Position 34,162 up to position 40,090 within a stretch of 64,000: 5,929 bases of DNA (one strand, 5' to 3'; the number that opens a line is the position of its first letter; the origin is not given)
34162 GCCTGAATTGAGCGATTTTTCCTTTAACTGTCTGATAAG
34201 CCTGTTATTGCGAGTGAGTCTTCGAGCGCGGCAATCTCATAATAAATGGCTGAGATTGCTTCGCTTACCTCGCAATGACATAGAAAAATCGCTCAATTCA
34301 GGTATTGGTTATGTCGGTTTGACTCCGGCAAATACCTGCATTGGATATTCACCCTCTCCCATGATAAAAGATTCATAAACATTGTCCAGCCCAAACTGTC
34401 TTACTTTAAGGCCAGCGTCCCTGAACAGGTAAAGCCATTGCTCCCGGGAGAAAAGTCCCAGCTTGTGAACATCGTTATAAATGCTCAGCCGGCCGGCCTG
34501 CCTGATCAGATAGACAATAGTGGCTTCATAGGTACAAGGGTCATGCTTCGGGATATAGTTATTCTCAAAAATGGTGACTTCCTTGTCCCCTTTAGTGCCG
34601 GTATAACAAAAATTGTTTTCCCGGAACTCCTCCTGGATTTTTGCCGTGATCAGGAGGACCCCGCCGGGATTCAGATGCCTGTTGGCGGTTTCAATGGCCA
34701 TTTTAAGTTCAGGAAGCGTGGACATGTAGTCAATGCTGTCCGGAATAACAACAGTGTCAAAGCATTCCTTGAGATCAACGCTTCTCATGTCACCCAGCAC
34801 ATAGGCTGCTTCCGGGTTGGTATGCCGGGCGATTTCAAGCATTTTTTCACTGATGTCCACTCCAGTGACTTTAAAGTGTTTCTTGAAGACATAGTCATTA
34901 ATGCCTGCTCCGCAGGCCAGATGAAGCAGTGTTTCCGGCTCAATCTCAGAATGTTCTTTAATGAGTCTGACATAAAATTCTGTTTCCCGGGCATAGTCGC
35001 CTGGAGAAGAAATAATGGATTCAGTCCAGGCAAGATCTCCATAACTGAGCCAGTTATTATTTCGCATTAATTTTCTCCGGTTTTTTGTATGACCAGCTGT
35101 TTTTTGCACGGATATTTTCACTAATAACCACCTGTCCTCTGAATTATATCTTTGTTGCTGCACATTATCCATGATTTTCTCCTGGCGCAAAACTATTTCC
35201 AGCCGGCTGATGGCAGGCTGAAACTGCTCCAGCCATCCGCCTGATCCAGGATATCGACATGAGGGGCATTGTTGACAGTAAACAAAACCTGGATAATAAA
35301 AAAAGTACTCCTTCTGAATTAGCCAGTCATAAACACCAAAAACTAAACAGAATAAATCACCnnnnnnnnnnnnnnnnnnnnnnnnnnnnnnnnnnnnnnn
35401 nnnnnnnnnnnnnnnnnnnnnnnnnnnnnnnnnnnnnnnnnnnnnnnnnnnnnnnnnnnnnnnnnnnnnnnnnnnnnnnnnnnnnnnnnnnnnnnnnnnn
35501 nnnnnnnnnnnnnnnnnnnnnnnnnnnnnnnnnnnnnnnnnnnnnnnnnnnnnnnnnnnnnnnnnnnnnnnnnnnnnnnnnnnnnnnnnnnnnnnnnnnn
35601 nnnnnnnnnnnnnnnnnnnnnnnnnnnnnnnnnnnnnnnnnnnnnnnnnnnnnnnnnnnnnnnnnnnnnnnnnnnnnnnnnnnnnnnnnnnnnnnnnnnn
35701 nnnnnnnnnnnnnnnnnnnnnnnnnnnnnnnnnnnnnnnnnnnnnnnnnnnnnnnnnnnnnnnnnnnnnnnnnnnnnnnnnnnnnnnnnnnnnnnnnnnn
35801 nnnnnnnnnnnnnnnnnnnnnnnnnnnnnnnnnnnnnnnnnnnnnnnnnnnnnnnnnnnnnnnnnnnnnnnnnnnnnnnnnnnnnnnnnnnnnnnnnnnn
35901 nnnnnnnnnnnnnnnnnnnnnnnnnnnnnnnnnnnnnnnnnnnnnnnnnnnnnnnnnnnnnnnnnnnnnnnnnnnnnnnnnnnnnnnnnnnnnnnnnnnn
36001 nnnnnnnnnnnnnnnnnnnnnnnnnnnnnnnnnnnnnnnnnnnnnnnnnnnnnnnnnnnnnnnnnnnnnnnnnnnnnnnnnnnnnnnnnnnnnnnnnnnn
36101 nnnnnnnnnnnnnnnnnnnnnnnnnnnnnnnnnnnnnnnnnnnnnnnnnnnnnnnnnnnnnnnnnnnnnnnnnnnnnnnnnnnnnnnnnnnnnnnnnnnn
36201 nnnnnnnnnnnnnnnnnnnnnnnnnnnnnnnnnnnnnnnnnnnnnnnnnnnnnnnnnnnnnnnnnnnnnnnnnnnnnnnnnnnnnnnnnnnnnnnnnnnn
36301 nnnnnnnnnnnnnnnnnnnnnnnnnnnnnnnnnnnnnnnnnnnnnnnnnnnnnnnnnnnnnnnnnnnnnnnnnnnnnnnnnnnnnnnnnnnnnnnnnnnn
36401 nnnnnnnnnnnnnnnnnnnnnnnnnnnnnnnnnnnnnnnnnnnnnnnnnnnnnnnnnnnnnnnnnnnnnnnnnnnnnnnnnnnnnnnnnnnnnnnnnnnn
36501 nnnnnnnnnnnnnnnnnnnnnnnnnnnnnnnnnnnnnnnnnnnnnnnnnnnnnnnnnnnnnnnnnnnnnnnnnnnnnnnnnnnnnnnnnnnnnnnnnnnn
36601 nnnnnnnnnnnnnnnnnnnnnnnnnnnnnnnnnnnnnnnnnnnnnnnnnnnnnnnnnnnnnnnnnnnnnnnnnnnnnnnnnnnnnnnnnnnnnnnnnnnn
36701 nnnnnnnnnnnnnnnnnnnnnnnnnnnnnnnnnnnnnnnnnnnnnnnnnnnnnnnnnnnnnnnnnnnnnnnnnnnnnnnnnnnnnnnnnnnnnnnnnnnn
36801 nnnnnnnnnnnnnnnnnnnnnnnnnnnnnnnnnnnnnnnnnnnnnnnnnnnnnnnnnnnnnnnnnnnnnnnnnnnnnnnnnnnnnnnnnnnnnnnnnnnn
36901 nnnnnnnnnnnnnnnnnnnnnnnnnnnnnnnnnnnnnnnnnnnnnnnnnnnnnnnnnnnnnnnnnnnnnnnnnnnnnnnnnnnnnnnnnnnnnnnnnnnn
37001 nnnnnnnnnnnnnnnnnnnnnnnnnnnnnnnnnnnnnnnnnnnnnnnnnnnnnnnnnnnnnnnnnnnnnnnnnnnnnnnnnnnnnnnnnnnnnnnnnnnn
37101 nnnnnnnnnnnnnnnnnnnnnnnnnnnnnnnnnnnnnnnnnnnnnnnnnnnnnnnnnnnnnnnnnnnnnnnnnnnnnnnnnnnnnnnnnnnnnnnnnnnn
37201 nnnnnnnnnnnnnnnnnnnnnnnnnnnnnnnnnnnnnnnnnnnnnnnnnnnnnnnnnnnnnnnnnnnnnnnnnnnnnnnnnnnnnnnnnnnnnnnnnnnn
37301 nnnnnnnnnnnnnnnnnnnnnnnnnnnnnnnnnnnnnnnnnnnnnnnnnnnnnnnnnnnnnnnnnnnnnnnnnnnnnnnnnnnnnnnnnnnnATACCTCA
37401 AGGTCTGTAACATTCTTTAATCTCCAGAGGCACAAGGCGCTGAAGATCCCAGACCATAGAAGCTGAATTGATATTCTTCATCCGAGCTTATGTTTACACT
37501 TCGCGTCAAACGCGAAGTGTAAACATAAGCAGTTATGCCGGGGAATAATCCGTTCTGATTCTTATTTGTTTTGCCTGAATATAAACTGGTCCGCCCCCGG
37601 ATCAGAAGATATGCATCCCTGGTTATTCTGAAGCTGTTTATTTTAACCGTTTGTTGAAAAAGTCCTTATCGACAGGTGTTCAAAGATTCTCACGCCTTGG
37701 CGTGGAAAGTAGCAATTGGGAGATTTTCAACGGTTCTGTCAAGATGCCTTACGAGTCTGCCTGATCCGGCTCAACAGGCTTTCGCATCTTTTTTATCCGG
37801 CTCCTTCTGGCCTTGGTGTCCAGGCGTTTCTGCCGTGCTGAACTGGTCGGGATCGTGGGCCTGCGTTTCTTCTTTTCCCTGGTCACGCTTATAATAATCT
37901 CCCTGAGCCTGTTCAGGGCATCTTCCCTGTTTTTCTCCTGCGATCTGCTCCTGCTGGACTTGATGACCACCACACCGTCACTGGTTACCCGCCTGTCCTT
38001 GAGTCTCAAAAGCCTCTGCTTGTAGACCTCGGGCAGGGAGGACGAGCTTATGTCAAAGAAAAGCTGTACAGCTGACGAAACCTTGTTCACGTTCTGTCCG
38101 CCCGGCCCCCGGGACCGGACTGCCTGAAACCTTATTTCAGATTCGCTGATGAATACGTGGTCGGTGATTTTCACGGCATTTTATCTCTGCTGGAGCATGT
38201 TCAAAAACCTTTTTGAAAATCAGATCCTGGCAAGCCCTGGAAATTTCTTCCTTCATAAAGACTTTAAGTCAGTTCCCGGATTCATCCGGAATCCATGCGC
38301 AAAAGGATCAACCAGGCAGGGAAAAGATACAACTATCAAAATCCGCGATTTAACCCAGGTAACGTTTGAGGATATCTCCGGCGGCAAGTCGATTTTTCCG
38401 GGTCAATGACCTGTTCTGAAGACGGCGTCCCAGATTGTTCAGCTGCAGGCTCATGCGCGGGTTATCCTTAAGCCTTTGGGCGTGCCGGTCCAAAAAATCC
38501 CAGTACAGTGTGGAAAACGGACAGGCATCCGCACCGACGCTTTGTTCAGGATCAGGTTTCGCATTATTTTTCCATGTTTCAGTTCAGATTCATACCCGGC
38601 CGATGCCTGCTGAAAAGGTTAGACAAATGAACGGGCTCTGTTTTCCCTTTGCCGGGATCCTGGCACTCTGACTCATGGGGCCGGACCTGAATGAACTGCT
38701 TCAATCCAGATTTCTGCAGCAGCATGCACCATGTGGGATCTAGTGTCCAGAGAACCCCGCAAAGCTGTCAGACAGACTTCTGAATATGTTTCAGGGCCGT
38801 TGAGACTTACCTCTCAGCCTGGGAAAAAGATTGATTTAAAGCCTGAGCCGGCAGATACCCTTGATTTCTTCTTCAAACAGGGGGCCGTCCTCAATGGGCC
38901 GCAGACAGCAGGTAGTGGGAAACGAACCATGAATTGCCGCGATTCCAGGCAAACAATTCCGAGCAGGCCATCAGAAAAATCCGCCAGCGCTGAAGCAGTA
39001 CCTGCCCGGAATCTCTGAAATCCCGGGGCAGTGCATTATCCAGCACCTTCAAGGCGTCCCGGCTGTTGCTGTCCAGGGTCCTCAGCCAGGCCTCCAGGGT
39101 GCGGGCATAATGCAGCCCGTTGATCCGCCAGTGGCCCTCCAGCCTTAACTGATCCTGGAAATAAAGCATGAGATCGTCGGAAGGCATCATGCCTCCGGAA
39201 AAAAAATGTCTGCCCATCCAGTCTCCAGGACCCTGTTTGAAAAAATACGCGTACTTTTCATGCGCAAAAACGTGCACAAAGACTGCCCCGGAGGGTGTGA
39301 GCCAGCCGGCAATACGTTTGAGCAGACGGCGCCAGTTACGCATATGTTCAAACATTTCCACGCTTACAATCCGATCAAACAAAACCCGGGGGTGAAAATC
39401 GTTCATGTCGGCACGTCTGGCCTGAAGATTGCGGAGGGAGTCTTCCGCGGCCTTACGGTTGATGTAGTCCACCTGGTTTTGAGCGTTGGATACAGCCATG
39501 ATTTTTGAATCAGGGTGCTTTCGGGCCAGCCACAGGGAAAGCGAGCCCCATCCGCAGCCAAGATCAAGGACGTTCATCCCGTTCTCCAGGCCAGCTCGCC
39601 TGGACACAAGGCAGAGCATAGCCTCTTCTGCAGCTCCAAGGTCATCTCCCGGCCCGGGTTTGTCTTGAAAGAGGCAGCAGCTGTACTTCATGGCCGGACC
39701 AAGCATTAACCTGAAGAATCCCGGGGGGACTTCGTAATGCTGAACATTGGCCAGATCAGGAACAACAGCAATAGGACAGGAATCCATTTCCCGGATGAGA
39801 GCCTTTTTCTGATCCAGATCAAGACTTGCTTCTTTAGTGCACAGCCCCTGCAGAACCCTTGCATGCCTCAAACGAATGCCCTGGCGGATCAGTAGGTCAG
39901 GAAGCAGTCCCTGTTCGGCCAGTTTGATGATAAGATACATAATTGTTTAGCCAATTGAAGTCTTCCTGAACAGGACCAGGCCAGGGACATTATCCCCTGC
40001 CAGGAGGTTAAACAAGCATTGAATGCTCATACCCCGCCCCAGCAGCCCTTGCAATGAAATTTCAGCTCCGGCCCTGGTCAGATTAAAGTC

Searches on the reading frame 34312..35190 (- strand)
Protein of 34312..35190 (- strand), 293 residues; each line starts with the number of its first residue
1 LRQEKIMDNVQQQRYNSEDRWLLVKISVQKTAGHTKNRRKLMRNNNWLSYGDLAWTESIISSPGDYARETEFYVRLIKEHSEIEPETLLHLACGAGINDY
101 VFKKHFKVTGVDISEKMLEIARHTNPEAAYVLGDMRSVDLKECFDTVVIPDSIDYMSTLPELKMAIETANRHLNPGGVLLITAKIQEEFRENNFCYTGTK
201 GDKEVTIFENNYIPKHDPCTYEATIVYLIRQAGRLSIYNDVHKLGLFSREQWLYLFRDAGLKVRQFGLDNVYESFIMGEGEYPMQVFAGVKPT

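Call 40: search_protein_families(library=pfam, proteins=[window:34312-35190:-], max_evalue=0.00001)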
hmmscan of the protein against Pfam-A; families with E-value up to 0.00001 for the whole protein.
window:34312-35190:- (293 aa): 5 families
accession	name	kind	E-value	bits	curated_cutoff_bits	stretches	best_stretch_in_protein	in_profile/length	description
PF13649.12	Methyltransf_25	-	6e-14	52.9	27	1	89-177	2-97/97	Methyltransferase domain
PF08241.18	Methyltransf_11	-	8.6e-14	52.4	21.2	1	89-181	1-95/95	Methyltransferase domain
PF13847.12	Methyltransf_31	-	3e-08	33.9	27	1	87-196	6-129/145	Methyltransferase domain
PF08242.18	Methyltransf_12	-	3.3e-08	34.6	30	1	89-179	1-98/98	Methyltransferase domain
PF13489.12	Methyltransf_23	-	1.8e-07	31.5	27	1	72-264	8-162/164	Methyltransferase domain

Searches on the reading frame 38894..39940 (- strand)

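Call 40: search_protein_families(library=pfam, proteins=[window:38894-39940:-], max_evalue=0.00001)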
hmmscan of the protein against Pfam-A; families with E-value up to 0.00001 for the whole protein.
window:38894-39940:- (349 aa): 9 families
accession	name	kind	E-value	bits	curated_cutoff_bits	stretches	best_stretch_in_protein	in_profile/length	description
PF02353.26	CMAS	-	4.6e-39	134.8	27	1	67-331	12-264/273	Mycolic acid cyclopropane synthetase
PF13649.12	Methyltransf_25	-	1.8e-15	57.9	27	1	124-218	1-97/97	Methyltransferase domain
PF13489.12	Methyltransf_23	-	4.1e-13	49.8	27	1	109-227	10-121/164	Methyltransferase domain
PF08241.18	Methyltransf_11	-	1.2e-12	48.7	21.2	1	125-221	1-94/95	Methyltransferase domain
PF08242.18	Methyltransf_12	-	3.7e-11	44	30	1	125-219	1-97/98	Methyltransferase domain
PF13847.12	Methyltransf_31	-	1.3e-10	41.5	27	1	119-225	2-112/145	Methyltransferase domain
PF05175.20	MTS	-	1.8e-09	37.9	23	1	121-230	32-146/170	Methyltransferase small domain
PF02390.23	Methyltransf_4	-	6.9e-08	32.6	24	1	123-187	4-68/173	Putative methyltransferase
PF03848.20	TehB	-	1.6e-06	28.1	20.4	1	123-199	33-107/193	Tellurite resistance protein TehB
